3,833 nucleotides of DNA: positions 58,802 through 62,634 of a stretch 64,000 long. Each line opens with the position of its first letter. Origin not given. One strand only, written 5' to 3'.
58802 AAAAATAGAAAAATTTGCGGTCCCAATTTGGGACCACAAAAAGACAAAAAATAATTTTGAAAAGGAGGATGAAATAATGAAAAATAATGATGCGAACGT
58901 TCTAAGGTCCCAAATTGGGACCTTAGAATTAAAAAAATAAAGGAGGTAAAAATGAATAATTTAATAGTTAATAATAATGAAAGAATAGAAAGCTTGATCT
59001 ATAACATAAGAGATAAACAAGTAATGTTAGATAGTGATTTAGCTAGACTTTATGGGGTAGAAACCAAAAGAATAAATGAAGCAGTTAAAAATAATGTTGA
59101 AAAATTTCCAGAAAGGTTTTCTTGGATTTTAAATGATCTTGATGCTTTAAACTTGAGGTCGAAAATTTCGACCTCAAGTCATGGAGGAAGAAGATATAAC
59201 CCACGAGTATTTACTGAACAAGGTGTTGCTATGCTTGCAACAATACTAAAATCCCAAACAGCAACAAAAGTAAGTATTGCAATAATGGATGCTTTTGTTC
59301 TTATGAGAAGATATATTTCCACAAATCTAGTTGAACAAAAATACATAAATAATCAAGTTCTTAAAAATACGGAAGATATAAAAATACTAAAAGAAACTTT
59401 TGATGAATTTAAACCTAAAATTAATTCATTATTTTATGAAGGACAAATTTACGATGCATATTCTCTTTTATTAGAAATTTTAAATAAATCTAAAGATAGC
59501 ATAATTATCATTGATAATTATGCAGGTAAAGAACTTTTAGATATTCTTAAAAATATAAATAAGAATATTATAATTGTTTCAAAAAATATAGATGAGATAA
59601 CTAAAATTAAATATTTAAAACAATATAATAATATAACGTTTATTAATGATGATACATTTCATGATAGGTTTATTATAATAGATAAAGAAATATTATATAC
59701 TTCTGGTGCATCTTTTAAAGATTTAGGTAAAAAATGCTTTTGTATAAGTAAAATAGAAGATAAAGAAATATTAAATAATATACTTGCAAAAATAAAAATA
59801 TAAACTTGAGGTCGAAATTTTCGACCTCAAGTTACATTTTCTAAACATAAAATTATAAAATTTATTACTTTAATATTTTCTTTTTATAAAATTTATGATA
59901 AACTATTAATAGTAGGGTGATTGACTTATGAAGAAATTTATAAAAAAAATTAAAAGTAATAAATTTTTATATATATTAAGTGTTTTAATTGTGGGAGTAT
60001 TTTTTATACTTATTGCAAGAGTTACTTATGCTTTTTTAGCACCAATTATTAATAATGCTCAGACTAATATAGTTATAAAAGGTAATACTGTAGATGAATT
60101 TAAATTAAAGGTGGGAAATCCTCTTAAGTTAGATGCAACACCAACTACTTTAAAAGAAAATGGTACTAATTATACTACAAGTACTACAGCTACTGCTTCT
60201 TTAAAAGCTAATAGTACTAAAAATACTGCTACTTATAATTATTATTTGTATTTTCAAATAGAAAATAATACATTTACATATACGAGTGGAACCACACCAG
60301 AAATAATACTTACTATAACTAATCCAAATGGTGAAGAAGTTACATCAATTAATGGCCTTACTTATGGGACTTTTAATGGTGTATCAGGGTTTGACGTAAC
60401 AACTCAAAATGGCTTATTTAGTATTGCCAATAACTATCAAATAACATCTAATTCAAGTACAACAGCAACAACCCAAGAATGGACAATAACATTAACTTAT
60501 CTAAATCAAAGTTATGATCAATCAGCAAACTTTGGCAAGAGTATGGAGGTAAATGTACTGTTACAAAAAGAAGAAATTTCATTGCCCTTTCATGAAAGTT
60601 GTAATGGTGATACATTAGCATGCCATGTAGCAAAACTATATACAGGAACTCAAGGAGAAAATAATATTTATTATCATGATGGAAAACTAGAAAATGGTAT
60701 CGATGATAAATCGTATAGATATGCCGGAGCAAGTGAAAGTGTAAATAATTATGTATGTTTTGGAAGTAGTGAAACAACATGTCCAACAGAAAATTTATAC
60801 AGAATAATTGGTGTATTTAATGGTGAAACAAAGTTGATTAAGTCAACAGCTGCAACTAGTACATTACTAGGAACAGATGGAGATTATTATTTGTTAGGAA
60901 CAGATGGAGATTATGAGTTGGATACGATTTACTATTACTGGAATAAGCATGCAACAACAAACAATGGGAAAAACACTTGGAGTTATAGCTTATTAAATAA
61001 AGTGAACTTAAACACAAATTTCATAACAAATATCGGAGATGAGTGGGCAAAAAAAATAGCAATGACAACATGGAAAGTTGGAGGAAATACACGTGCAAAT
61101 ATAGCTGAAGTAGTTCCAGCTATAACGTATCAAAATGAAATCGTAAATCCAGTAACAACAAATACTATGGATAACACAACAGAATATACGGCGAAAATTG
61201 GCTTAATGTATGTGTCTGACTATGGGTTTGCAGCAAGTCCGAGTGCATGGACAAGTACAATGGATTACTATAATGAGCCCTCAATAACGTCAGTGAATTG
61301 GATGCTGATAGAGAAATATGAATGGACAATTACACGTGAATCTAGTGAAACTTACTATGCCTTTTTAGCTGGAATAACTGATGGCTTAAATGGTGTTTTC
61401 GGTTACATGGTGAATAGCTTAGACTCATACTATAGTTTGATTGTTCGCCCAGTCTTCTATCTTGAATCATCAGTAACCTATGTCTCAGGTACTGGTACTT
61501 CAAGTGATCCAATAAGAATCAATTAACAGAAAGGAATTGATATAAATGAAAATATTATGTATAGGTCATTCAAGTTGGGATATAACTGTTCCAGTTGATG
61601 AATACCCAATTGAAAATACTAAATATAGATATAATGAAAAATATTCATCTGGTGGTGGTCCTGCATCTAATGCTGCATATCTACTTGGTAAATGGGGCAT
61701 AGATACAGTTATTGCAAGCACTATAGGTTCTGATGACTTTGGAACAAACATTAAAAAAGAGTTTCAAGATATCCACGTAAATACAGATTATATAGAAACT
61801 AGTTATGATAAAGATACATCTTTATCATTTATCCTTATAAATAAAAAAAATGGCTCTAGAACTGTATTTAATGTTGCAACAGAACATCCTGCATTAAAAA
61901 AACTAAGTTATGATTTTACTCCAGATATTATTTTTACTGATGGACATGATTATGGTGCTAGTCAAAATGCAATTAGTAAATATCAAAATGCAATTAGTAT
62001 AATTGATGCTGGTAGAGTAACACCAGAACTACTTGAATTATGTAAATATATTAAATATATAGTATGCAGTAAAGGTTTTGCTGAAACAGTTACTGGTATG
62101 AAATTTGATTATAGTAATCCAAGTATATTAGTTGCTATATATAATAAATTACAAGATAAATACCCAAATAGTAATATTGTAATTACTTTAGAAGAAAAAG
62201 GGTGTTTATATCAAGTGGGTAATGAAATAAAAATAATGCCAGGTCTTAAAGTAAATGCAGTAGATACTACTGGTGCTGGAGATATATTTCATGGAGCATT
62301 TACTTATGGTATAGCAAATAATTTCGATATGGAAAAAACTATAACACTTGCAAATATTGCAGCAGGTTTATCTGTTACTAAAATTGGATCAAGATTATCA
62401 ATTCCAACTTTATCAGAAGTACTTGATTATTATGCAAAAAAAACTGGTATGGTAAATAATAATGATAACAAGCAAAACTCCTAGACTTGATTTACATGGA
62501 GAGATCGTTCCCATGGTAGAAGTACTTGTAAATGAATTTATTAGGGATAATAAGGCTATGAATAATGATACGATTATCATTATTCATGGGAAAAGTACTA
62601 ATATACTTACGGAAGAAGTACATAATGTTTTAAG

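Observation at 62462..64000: Probable defence-island boundary: Smr-domain mini-nuclease, RNA cassettes and AAA_21 ATPase cut by the window edge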

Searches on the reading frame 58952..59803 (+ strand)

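Call 5: search_protein_families(library=pfam, proteins=[window:58952-59803:+], max_evalue=0.01)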
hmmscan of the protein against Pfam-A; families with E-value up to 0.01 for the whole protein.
window:58952-59803:+ (283 aa): 2 families
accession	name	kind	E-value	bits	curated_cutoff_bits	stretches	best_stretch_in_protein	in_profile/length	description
PF10543.14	ORF6N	-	2.5e-29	101.8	27.8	1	15-98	2-86/86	ORF6N domain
PF09669.15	Phage_pRha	-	0.0052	17.8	29.9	0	30-119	6-90/91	Phage regulatory protein Rha (Phage_pRha)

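Call 14: search_protein_families(library=ncbifam, proteins=[window:58952-59800:+], max_evalue=0.01)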
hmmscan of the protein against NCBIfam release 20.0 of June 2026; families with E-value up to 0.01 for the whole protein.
window:58952-59800:+ (283 aa): 1 family
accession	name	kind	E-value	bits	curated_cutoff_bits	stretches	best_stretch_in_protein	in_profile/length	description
NF040700.1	VPA1262_N_dom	domain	0.00051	18.9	80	1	232-273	418-465/478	VPA1262 family N-terminal domain-containing protein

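Call 15: search_protein_families(library=padloc, proteins=[window:58952-59800:+], max_evalue=0.01)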
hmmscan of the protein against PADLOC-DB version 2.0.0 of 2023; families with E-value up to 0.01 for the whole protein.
window:58952-59800:+ (283 aa): 4 families
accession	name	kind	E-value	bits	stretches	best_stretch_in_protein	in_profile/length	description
PDLC04869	PDC-S05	-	2.4e-90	300.9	1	6-282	11-301/306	-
PDLC04856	PDC-S05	-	3e-47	158.6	1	1-142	1-141/177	-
PDLC04849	PDC-S05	-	2.5e-41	139.4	1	6-126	4-124/183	-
PDLC04879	PDC-S05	-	1.7e-26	91.3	1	5-280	8-283/285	-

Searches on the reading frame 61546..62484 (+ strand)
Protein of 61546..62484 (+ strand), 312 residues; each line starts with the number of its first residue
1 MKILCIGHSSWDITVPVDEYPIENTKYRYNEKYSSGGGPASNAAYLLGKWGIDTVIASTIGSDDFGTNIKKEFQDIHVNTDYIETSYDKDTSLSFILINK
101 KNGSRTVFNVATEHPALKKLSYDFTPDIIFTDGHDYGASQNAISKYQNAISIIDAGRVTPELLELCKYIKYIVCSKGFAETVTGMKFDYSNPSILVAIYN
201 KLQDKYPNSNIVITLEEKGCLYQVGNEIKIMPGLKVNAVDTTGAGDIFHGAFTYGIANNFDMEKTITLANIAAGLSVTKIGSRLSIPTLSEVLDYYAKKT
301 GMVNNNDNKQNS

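Call 5: search_protein_families(library=pfam, proteins=[window:61546-62484:+], max_evalue=0.01)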
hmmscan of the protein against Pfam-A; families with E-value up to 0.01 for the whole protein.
window:61546-62484:+ (312 aa): 1 family
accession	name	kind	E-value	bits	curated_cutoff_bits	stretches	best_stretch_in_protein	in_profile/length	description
PF00294.29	PfkB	-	1.5e-37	130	25.8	1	2-288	3-301/302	pfkB family carbohydrate kinase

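Call 14: search_protein_families(library=ncbifam, proteins=[window:61546-62481:+], max_evalue=0.01)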
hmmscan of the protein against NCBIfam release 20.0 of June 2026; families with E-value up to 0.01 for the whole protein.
window:61546-62481:+ (312 aa): 21 families
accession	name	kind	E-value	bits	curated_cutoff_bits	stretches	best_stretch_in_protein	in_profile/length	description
TIGR02152.1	D_ribokin_bact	equivalog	7.8e-39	133.8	299.65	2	163-292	170-296/298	ribokinase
NF008353.0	PRK11142.1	equivalog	1.2e-28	100.6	341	2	162-298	172-305/307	ribokinase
NF053626.1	RibKinHalex1628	equivalog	4.1e-28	98.7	330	2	1-108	2-108/293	ATP-dependent ribose-1-phosphate kinase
NF041134.1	R1P_kin_Thcocales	equivalog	3.9e-24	85.6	500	2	207-294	192-280/291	ADP-dependent ribose-1-phosphate kinase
TIGR04382.1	myo_inos_iolC_N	equivalog_domain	6.1e-20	71.7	300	2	209-295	221-308/309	5-dehydro-2-deoxygluconokinase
TIGR02198.1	rfaE_dom_I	equivalog_domain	8.2e-19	67.9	345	2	182-283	202-303/315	D-glycero-beta-D-manno-heptose-7-phosphate kinase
NF006957.1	PRK09434.1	equivalog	1e-16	61.3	450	2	199-289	203-299/302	fructokinase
NF041164.1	NucKinThplmales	equivalog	1.2e-12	47.7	450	1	6-278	7-273/295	nucleoside kinase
NF049991.1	TagKinase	equivalog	2.6e-12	46.2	420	2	210-296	228-315/321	tagatose kinase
NF008454.0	PRK11316.1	equivalog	3.1e-12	45.9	521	1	194-301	211-321/475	bifunctional D-glycero-beta-D-manno-heptose-7-phosphate kinase/D-glycero-beta-D-manno-heptose 1-phosphate adenylyltransferase HldE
NF040938.1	KDG_KDGal_kin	equivalog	5.6e-12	45.4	400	1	204-293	211-300/305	bifunctional 2-dehydro-3-deoxygluconokinase/2-dehydro-3-deoxygalactonokinase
NF007321.0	PRK09813.1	equivalog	6e-12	45.6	247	2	209-270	187-248/261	fructoselysine 6-kinase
TIGR03168.1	1-PFK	subfamily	1e-11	44.3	216.4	1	195-284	201-289/305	hexose kinase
TIGR03828.1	pfkB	equivalog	3.6e-10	39.4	292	1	198-284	204-289/305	1-phosphofructokinase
NF047869.1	myo_kin_aldol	exception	2e-09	36.4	600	1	226-308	261-342/586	bifunctional 5-dehydro-2-deoxygluconokinase/5-dehydro-2-deoxyphosphogluconate aldolase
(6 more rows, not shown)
